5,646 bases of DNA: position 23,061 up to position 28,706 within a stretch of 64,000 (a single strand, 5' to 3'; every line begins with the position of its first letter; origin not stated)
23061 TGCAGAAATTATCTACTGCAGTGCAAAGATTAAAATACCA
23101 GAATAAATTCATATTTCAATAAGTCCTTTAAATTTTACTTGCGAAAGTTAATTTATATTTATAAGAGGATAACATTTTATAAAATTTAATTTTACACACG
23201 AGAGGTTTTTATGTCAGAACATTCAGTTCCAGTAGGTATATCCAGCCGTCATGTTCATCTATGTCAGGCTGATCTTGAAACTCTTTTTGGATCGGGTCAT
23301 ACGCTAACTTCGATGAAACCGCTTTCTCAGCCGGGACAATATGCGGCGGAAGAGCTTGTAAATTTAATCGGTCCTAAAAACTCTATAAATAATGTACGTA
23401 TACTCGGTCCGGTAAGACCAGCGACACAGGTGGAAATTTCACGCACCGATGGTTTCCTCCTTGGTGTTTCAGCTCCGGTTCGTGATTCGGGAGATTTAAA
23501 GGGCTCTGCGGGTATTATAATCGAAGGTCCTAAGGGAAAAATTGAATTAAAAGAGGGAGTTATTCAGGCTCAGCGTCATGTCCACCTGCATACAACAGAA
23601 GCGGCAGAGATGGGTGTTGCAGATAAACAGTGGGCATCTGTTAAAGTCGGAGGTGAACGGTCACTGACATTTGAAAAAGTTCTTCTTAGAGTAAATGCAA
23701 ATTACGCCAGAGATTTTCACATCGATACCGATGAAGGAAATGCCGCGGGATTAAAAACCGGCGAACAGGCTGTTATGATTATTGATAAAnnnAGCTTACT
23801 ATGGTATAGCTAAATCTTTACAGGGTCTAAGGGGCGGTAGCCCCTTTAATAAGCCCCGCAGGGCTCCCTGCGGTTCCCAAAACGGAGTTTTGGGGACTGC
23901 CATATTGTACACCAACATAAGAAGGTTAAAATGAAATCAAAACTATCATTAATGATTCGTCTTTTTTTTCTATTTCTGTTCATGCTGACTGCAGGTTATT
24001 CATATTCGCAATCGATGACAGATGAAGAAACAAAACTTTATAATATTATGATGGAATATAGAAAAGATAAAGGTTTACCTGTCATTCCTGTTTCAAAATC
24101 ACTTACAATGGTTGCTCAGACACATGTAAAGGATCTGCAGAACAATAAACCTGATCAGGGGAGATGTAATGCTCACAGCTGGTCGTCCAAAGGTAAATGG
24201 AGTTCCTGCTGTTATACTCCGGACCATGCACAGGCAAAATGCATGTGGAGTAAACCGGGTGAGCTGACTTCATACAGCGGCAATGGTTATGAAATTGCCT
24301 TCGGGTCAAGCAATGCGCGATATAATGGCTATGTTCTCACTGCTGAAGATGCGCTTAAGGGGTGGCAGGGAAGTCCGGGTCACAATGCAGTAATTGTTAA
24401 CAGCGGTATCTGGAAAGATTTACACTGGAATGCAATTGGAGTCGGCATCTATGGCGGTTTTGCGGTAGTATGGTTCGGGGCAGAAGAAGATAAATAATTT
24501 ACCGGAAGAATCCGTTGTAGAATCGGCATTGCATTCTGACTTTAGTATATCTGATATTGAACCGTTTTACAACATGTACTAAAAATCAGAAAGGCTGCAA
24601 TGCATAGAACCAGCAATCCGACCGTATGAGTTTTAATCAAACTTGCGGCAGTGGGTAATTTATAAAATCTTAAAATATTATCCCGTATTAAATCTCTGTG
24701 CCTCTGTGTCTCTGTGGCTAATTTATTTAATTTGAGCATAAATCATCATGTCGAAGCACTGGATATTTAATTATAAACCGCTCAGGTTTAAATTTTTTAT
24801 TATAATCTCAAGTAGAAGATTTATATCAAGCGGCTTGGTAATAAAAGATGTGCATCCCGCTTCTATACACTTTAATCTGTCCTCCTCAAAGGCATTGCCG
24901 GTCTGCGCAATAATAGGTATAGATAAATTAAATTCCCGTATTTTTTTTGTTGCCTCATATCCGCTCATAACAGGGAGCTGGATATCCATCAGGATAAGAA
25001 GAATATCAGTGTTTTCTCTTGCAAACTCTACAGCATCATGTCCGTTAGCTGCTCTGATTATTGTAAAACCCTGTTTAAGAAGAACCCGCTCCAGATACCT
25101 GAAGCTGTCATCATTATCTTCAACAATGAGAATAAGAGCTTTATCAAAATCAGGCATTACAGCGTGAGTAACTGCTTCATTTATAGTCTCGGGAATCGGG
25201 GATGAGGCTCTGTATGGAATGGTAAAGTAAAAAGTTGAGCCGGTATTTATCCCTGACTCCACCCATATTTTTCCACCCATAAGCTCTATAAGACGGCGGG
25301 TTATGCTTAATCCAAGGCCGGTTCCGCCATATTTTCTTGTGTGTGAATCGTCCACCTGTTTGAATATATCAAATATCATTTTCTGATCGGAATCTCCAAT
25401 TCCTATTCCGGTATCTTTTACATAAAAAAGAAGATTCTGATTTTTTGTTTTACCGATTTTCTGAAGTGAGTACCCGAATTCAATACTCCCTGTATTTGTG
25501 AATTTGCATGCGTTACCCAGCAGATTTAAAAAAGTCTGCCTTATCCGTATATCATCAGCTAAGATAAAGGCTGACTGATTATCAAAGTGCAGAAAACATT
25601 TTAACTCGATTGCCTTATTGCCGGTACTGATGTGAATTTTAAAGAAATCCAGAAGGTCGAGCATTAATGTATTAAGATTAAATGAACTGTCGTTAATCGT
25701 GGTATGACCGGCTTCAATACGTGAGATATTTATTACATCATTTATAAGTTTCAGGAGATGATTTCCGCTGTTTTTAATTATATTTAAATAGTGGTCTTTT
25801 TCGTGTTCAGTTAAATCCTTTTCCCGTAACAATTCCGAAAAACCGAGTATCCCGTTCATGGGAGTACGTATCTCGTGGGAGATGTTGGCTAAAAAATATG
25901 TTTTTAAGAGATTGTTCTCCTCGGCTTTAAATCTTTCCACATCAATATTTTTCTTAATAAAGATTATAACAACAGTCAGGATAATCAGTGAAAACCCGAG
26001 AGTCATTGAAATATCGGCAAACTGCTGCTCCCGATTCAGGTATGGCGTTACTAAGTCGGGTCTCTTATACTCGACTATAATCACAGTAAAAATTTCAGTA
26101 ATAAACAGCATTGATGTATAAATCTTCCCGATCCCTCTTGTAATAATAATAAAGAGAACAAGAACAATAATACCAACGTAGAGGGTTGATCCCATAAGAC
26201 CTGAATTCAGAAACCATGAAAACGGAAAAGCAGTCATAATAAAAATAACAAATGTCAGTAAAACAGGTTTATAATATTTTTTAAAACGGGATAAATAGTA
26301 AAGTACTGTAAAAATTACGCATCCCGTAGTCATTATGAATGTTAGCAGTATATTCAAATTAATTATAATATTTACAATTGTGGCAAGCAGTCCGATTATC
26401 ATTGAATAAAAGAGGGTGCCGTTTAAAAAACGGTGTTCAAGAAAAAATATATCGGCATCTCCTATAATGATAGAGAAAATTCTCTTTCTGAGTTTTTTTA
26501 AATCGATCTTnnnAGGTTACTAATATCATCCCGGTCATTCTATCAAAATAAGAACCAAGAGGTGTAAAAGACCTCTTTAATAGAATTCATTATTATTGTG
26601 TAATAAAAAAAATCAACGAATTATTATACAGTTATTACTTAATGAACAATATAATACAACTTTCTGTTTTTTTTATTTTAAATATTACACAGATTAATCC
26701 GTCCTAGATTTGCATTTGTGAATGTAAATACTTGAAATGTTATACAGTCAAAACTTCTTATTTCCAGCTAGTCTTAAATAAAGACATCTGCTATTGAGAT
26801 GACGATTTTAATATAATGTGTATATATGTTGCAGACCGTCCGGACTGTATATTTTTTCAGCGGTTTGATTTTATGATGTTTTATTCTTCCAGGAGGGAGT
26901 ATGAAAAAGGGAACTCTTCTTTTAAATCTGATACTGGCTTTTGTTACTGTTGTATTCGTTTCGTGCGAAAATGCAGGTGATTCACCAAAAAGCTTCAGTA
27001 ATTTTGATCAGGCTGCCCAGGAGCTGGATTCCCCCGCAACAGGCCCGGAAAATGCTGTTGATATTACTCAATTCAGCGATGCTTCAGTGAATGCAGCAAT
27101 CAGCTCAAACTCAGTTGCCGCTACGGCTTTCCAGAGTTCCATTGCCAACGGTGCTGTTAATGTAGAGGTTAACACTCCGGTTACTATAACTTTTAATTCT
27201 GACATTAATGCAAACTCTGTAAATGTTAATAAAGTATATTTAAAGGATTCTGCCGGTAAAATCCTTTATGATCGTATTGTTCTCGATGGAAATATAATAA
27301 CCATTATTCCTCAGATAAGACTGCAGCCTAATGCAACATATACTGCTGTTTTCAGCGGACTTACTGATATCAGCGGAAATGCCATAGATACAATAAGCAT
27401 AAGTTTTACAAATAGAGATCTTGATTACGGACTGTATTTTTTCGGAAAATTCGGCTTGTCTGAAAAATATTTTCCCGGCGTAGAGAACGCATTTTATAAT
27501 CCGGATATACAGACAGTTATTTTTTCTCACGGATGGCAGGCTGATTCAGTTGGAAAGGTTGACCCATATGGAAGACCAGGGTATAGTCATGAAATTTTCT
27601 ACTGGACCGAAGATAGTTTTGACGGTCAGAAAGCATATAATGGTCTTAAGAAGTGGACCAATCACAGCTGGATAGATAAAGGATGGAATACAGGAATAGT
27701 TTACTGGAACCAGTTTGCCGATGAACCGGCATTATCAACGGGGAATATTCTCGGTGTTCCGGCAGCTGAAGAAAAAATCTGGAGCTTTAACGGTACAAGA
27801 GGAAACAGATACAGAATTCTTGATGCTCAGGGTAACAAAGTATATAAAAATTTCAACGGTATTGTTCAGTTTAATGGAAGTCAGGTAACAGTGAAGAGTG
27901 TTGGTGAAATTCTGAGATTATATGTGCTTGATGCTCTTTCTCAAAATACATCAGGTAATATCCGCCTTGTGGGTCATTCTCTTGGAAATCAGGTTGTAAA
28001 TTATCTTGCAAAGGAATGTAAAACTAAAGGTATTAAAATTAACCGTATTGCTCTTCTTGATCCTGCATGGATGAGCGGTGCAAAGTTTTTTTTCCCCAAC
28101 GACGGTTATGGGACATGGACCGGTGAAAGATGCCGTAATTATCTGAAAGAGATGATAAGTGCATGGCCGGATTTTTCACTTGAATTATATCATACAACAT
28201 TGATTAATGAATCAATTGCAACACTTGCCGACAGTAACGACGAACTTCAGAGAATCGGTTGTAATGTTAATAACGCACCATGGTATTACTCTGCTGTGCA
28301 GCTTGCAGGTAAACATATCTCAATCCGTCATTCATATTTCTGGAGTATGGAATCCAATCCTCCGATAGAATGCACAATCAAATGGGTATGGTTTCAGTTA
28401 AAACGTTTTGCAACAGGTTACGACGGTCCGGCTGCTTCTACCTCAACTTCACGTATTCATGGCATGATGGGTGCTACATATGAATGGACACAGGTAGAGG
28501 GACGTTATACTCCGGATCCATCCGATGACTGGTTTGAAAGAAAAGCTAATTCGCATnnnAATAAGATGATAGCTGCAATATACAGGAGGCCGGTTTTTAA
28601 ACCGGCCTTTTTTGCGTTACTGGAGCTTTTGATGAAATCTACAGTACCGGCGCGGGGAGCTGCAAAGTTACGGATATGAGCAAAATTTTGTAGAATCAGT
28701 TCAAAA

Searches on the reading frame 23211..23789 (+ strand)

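Call 10: search_protein_families(library=pfam, proteins=[window:23211-23789:+], max_evalue=0.001)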
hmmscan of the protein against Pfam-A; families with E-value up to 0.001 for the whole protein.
window:23211-23789:+ (193 aa): 1 family
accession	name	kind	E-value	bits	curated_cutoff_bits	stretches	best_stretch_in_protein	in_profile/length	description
PF06130.18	PTAC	-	1.1e-76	257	25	1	7-182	1-176/176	Phosphate propanoyltransferase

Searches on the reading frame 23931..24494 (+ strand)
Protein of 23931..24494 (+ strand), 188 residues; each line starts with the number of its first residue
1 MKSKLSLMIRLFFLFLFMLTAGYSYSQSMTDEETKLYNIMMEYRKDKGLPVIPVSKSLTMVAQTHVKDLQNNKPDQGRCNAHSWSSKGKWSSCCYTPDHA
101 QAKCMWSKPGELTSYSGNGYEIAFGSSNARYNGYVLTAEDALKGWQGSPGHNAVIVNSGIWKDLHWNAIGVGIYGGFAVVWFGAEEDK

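Call 15: search_protein_families(library=pfam, proteins=[window:23931-24494:+], max_evalue=0.001)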
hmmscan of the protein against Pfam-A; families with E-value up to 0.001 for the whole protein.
window:23931-24494:+ (188 aa): 1 family
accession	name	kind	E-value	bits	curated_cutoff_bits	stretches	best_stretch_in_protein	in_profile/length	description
PF00188.32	CAP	-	5.9e-07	30.8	21.1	1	42-158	6-93/117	Cysteine-rich secretory protein family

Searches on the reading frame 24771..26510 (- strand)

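Call 15: search_protein_families(library=pfam, proteins=[window:24771-26510:-], max_evalue=0.001)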
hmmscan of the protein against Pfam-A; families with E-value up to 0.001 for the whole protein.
window:24771-26510:- (579 aa): 4 families
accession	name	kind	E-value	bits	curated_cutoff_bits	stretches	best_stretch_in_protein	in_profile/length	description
PF02518.31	HATPase_c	-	1.1e-25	90.6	26.4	1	319-434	2-110/111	Histidine kinase-, DNA gyrase B-, and HSP90-like ATPase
PF00072.30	Response_reg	-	3.7e-23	82.3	30.2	1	460-570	1-110/111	Response regulator receiver domain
PF00512.31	HisKA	-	7.2e-21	74.5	26.9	1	203-268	2-66/66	His Kinase A (phospho-acceptor) domain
PF03709.21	OKR_DC_1_N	-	0.00011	22.8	29.3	1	470-535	6-68/111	Orn/Lys/Arg decarboxylase, N-terminal domain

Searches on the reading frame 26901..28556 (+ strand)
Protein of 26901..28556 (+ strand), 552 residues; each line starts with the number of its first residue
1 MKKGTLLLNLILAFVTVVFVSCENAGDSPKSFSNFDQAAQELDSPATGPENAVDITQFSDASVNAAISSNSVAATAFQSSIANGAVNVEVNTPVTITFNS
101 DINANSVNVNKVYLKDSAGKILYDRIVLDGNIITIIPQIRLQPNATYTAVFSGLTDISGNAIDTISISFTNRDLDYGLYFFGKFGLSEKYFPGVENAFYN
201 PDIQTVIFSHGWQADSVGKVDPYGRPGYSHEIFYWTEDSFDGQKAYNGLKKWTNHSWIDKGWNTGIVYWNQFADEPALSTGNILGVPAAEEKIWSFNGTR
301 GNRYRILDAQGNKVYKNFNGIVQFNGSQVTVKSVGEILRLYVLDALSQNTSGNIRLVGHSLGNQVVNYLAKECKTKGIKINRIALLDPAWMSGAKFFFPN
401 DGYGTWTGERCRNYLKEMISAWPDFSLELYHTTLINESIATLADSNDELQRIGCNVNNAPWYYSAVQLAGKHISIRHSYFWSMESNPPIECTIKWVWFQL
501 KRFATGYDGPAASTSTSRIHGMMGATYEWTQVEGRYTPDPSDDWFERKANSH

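Call 15: search_protein_families(library=pfam, proteins=[window:26901-28556:+], max_evalue=0.001)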
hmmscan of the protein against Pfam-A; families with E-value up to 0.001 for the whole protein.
window:26901-28556:+ (552 aa): 1 family
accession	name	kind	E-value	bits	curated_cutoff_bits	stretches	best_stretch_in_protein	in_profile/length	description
PF13205.12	Big_5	-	5.9e-14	53.1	23.6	1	74-170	5-104/105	Bacterial Ig-like domain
